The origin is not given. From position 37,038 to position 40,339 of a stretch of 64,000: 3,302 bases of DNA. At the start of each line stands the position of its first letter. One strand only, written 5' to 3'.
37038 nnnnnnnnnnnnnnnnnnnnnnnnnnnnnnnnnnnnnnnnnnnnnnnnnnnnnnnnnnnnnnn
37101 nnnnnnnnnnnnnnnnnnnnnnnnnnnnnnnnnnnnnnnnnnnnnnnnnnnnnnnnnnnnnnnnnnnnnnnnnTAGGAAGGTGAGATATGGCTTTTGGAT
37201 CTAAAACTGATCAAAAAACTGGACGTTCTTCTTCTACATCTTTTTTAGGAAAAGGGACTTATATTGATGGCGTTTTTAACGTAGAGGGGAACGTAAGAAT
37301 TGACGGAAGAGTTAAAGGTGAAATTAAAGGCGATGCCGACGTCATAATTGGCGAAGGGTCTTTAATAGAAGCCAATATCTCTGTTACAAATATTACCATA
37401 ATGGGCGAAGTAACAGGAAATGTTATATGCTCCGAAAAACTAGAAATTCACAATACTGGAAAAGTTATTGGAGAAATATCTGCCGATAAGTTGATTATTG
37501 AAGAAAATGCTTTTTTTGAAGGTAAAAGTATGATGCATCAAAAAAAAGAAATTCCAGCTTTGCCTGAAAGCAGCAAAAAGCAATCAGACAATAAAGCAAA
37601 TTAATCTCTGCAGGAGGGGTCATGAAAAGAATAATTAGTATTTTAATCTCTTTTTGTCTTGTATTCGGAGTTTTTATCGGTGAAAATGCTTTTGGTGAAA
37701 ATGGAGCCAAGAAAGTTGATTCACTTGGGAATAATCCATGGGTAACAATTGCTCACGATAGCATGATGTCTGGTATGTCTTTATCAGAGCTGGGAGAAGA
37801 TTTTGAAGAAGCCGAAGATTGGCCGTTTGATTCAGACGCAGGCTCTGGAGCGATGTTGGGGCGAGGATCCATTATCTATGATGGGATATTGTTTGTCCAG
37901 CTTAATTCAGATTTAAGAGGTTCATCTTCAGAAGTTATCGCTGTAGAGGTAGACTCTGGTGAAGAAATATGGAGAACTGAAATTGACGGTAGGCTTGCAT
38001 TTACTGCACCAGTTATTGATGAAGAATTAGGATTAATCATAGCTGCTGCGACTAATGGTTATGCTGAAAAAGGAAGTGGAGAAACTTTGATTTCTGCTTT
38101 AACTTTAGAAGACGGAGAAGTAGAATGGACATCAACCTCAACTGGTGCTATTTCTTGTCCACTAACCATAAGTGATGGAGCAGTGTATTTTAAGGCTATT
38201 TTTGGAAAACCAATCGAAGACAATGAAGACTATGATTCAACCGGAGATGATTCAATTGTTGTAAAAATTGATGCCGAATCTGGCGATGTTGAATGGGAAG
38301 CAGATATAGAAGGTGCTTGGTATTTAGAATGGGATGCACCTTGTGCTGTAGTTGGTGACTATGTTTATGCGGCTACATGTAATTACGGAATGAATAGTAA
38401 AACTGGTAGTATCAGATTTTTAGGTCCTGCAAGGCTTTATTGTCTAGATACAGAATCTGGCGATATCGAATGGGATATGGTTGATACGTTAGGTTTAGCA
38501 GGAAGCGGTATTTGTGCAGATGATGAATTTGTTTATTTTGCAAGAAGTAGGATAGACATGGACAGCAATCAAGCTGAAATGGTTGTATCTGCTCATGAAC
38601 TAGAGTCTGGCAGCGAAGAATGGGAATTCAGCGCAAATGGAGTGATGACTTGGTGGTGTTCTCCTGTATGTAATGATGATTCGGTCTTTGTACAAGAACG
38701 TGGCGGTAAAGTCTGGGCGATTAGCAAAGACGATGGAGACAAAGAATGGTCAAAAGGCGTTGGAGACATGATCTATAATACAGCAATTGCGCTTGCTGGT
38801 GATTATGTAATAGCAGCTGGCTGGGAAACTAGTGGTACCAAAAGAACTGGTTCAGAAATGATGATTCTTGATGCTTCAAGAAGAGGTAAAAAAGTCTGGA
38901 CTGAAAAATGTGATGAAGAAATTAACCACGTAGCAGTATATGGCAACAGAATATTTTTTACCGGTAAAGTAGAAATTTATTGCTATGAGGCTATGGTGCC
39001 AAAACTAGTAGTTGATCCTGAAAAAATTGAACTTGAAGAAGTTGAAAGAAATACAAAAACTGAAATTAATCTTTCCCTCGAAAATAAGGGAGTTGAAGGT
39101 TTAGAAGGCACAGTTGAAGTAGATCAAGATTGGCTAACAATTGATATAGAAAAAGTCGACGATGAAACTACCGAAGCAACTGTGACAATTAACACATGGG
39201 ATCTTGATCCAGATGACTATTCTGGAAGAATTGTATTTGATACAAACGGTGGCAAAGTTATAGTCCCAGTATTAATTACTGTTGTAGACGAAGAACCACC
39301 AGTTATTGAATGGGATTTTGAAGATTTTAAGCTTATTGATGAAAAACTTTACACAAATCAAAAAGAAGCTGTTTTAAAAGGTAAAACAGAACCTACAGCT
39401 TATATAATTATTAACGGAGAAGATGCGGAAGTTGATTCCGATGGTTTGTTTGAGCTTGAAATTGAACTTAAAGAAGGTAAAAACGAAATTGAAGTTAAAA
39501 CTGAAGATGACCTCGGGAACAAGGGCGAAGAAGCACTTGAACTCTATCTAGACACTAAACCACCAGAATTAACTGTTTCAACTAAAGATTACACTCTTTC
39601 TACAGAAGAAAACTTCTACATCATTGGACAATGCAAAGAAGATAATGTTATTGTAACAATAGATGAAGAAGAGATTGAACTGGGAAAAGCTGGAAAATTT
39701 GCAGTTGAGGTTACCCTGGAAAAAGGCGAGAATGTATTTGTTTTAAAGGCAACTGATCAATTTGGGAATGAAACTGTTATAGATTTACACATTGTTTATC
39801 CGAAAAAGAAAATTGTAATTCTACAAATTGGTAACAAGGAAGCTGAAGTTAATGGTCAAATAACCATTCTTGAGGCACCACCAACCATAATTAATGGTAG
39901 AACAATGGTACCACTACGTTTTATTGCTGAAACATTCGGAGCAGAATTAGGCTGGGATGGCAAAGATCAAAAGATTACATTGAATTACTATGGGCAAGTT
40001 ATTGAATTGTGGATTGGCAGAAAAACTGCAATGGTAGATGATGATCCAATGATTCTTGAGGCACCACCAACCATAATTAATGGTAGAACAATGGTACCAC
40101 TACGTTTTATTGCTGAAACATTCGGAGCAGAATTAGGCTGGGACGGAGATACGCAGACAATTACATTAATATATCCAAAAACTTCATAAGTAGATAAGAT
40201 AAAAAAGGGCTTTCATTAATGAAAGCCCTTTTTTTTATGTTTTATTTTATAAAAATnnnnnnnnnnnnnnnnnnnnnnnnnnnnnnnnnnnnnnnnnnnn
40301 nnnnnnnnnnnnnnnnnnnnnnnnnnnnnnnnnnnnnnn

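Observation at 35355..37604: Csd1/Csd2/CcmA-like cell-shape module: active M23, degenerate M23 and bactofilin in one operon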

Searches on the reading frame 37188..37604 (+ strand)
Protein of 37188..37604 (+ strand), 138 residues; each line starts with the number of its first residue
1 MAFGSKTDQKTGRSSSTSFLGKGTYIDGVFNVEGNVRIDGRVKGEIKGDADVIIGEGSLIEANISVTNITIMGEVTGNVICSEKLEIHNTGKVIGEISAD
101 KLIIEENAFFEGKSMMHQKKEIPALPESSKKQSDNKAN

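Call 3: search_protein_families(library=pfam, proteins=[window:37188-37604:+], max_evalue=0.1)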
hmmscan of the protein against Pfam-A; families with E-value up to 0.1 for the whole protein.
window:37188-37604:+ (138 aa): 2 families
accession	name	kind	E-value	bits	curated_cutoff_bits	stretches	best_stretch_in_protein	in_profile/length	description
PF04519.19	Bactofilin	-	2.3e-27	95.6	27.9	1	18-114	1-97/98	Polymer-forming cytoskeletal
PF14602.12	Hexapep_2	-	0.014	15.6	27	0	52-67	18-33/34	Hexapeptide repeat of succinyl-transferase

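Call 4: search_protein_families(library=ncbifam, proteins=[window:37188-37604:+], max_evalue=0.1)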
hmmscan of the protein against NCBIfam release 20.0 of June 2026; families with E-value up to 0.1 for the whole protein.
window:37188-37604:+ (138 aa): 1 family
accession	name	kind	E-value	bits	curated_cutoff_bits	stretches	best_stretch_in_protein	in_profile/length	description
NF050158.1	CarbAnhydGPos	equivalog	0.027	14.2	250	0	73-125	22-72/172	gamma carbonic anhydrase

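Call 8: search_solved_structures(query=window:37188-37604:+, max_evalue=0.01, show_alignments=2)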
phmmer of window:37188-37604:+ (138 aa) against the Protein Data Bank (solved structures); distinct sequences matched with E-value up to 0.01: 2.
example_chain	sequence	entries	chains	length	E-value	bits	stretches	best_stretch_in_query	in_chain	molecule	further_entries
2n3d_A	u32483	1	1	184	1.2e-11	48.2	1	17-123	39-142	Bactofilin A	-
6ria_A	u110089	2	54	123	5.4e-11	46.1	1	12-125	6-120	bactofilin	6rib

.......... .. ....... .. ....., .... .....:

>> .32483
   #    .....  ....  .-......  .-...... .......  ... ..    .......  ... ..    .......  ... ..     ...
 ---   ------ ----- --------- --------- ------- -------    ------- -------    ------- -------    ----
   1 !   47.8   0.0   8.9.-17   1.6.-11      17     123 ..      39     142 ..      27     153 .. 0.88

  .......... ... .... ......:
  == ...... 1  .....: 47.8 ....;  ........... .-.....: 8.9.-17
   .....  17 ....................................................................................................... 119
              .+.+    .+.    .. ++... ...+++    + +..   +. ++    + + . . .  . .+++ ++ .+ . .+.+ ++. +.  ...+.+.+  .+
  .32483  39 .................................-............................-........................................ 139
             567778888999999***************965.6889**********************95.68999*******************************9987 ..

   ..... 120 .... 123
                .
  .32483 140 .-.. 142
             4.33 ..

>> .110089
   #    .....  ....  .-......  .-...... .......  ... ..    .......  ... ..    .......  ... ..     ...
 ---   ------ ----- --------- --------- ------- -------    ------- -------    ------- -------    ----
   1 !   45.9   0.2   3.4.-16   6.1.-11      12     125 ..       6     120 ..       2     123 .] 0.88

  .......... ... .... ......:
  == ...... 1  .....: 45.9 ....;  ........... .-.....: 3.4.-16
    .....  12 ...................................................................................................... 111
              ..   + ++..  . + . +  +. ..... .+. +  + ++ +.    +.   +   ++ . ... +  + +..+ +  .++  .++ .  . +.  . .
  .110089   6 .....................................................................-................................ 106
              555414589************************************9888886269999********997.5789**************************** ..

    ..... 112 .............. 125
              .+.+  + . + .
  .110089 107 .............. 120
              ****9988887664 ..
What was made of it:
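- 37188..37604 (+): Bactofilin, 138 aa: N-terminal MAFGSK membrane-targeting-like motif (nt 37188-37217), beta-helical core at residues 18-114 (nt 37239-37529), Lys-rich C-terminal tail. Calls 3 and 8 (2n3d BacA 1.2e-11; 6ria 5.4e-11).
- On Bactofilin (PF04519): PDB hits: BacA and the Thermus bactofilin (call 8).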

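Call 46: find_homologous_proteins(query=window:37188-37604:+, max_evalue=1e-8)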
Query window:37188-37604:+ (138 aa): 68 proteins with E <= 1e-8 among 103 candidates.
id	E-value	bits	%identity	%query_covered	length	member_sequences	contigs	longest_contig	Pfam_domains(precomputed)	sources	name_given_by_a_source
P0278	5.5e-81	287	100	100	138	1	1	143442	PF04519.20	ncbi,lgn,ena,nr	ncbi:MAG: polymer-forming cytoskeletal protein [Caldisericia bacterium]|nr:polymer-forming cytoskele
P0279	3.9e-73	262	90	100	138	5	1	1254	PF04519.20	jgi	jgi:cytoskeletal protein CcmA (bactofilin family)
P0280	9.1e-61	222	76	100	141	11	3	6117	PF04519.20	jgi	jgi:cytoskeletal protein CcmA (bactofilin family)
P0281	2.4e-58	214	75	97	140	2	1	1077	PF04519.20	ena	-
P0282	1.6e-54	201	90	79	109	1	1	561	PF04519.20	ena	-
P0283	4.4e-48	181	64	96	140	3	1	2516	PF04519.20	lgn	-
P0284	2.1e-47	178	66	96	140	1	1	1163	PF04519.20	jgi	jgi:cytoskeletal protein CcmA (bactofilin family)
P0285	6.6e-47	177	68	93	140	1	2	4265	PF04519.20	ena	-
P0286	6.6e-47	177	64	99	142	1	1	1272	PF04519.20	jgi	jgi:cytoskeletal protein CcmA (bactofilin family)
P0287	9.0e-47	176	64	99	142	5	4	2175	PF04519.20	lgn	-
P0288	1.6e-46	176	69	88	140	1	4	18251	PF04519.20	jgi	jgi:cytoskeletal protein CcmA (bactofilin family)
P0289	1.6e-46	176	66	96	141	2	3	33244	PF04519.20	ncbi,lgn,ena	-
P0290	1.7e-46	175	65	99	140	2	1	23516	PF04519.20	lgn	-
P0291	7.1e-46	173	66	93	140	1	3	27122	PF04519.20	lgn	-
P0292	1.6e-45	172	67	91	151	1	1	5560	PF04519.20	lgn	-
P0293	2.5e-45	172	69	88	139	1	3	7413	PF04519.20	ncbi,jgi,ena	-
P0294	2.8e-45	171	62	100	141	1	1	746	PF04519.20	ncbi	-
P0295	2.9e-45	171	66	93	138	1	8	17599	PF04519.20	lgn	-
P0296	9.1e-45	170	69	88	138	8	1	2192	PF04519.20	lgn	-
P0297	1.5e-44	169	63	99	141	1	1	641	PF04519.20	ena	-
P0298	1.7e-44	169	63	94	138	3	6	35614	PF04519.20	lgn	-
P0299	3.0e-44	168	68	88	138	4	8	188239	PF04519.20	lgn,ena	-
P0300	6.2e-44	167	63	89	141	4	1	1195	PF04519.20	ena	-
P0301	8.2e-44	167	61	99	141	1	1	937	PF04519.20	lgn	-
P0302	2.4e-43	165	61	99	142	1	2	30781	PF04519.20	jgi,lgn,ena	-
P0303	1.3e-42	163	61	99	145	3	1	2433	PF04519.20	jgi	jgi:cytoskeletal protein CcmA (bactofilin family)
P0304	1.9e-42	162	58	98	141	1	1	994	PF04519.20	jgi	jgi:cytoskeletal protein CcmA (bactofilin family)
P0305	2.1e-42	162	59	99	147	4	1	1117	PF04519.20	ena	-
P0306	3.6e-42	161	60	99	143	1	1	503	PF04519.20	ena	-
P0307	1.3e-41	160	63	95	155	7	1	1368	PF04519.20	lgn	-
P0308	5.1e-20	90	45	80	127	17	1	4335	PF04519.20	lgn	-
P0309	3.7e-19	87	44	86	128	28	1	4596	PF04519.20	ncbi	-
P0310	5.5e-18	83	45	77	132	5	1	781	PF04519.20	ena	-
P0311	7.9e-18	83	42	77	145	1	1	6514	PF04519.20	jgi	jgi:cytoskeletal protein CcmA (bactofilin family)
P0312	8.5e-18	83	47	72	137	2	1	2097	PF04519.20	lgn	-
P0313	1.5e-17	82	47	72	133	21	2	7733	PF04519.20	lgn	-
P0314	1.6e-17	82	42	82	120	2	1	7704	PF04519.20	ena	-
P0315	1.9e-17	82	44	78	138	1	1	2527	PF04519.20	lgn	-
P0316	1.9e-17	82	47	72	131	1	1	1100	PF04519.20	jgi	jgi:cytoskeletal protein CcmA (bactofilin family)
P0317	4.3e-17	80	45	75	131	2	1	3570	PF04519.20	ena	-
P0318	4.9e-17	80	44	78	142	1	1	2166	PF04519.20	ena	-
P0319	9.0e-17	79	42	76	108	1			PF04519.20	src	-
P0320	1.2e-16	79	44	72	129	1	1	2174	PF04519.20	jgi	jgi:cytoskeletal protein CcmA (bactofilin family)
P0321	1.2e-16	79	42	84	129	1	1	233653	PF04519.20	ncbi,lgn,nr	ncbi:MAG: polymer-forming cytoskeletal protein [Brevibacillus sp.]|nr:polymer-forming cytoskeletal p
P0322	1.4e-16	79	43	72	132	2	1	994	PF04519.20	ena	-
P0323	2.6e-16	78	43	81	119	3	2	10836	PF04519.20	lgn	-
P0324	2.9e-16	78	39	78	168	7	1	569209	PF04519.20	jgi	jgi:cytoskeletal protein CcmA (bactofilin family)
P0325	3.8e-16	77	39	79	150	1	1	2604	PF04519.20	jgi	jgi:cytoskeletal protein CcmA (bactofilin family)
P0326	5.4e-16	77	39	79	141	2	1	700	PF04519.20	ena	-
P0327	7.0e-16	76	41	72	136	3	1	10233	PF04519.20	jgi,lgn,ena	-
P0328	1.4e-15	76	44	72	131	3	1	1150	PF04519.20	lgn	-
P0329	1.6e-15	75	44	72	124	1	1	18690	PF04519.20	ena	-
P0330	8.9e-15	73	40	72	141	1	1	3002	PF04519.20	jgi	-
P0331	1.6e-14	72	39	83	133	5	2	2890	PF04519.20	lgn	-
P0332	2.2e-14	72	38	82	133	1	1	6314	PF04519.20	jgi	-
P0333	3.0e-14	71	33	90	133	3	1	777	PF04519.20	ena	-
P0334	3.3e-14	71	36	86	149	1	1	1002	PF04519.20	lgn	-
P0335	1.1e-13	69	33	90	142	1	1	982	PF04519.20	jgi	jgi:cytoskeletal protein CcmA (bactofilin family)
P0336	1.6e-13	69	41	72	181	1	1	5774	PF04519.20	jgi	jgi:cytoskeletal protein CcmA (bactofilin family)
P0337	1.7e-13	69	40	74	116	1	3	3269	PF04519.20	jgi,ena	-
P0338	7.8e-13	67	40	74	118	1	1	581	PF04519.20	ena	-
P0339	3.3e-12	65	38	73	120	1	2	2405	PF04519.20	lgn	-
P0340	2.1e-10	59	37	67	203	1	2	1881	PF04519.20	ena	-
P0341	2.1e-10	59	30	73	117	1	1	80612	PF04519.20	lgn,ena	-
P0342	2.6e-10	58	37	67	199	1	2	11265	PF04519.20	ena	-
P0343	6.2e-10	57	31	78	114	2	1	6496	PF04519.20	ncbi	-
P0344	6.4e-10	57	34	69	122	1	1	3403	PF04519.20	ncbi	-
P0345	2.4e-9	55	33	72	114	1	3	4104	PF04519.20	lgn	-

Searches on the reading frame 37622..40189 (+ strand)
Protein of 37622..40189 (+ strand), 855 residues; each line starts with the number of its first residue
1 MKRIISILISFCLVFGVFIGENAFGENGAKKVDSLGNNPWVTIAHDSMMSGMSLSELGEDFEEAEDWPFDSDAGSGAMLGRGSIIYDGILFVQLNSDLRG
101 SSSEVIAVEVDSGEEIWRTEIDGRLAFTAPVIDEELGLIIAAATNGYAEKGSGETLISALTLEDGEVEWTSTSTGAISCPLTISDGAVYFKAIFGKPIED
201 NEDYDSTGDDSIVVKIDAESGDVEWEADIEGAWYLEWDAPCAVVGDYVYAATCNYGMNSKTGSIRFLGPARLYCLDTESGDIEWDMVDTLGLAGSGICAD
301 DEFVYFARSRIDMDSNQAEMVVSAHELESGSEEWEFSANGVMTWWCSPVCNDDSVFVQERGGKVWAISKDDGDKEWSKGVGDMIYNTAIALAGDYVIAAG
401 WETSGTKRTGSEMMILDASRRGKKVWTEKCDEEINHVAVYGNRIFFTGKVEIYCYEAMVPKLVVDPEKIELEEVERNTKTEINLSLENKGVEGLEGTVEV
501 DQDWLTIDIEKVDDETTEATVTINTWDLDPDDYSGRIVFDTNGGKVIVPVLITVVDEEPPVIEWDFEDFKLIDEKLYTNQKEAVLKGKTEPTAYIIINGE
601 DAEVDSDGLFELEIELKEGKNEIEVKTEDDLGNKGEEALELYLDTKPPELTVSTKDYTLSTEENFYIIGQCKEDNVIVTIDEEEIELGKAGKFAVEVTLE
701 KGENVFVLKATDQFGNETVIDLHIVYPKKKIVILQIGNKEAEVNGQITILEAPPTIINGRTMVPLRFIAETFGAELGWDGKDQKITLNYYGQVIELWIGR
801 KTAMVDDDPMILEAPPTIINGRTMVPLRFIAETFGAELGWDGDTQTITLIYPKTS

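Call 3: search_protein_families(library=pfam, proteins=[window:37622-40189:+], max_evalue=0.1)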
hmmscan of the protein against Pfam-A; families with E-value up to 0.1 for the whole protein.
window:37622-40189:+ (855 aa): 8 families
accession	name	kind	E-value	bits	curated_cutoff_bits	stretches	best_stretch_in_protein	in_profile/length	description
PF07833.16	Cu_amine_oxidN1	-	2.8e-50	169.2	24.2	2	751-848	10-107/108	Copper amine oxidase N-terminal domain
PF13360.13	PQQ_2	-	2.5e-22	80.1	27.6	2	210-456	2-223/233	Outer membrane protein assembly factor BamB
PF09136.16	Glucodextran_B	-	1e-16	61.1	27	2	576-639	12-77/83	Glucodextranase, domain B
PF13570.13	Beta-prop_ACSF4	-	1.8e-11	44.5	133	2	271-440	72-222/329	Beta-alanine-activating enzyme, beta-propeller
PF17936.7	Big_6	-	4e-06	27.4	27.6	1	578-638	10-77/83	Bacterial Ig domain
PF19077.6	Big_13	-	0.00014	22.8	27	1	601-645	55-102/102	Bacterial Ig-like domain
PF19190.6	BACON_2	-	0.00041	20.7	25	1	462-535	2-77/94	Viral BACON domain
PF18984.5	DUF5717_N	-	0.0028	16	25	1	462-555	193-289/875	Family of unknown function (DUF5717)N-terminal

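Call 4: search_protein_families(library=ncbifam, proteins=[window:37622-40189:+], max_evalue=0.1)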
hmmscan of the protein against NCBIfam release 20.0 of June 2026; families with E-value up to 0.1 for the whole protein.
window:37622-40189:+ (855 aa): 11 families
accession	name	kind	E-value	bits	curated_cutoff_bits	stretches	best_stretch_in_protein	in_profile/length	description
NF008351.0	PRK11138.1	equivalog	5.6e-12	44.9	423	3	334-434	48-152/394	outer membrane protein assembly factor BamB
TIGR03300.1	assembly_YfgL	equivalog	1.6e-09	36.9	285.2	2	332-442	42-145/377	outer membrane protein assembly factor BamB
NF033510.3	Ca_tandemer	repeat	2.2e-06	28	50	1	578-634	28-95/96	Ca2+-stabilized repeat-containing adhesin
NF011285.0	PRK14696.1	equivalog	0.0004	18.6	1278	1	760-838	35-113/757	primary-amine oxidase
TIGR03075.1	PQQ_enz_alc_DH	subfamily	0.0015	17.2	480.05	0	333-430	50-148/530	PQQ-dependent dehydrogenase, methanol/ethanol family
NF007198.0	PRK09619.1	equivalog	0.0037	17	267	1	678-722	98-141/218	flagellar hook assembly protein FlgD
NF040673.1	PLuB_PQQ_rpt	exception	0.018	14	250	0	297-382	250-329/395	PLuB system PQQ-binding repeat protein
NF041516.1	PA2928_fam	subfamily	0.02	14.3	70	0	101-122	67-89/376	PA2928 family protein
NF053615.1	SerThrKinAfsKStmc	equivalog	0.041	12.5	1300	0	260-378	573-690/809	protein serine/threonine kinase AfsK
NF047446.1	barrel_OmpL47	domain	0.058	13.8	40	0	700-718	41-59/68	OmpL47-type beta-barrel domain-containing protein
NF045579.1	rhamnoside_JR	domain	0.098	12.8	50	0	573-630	52-111/123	glycosylhydrolase-like jelly roll fold domain-containing protein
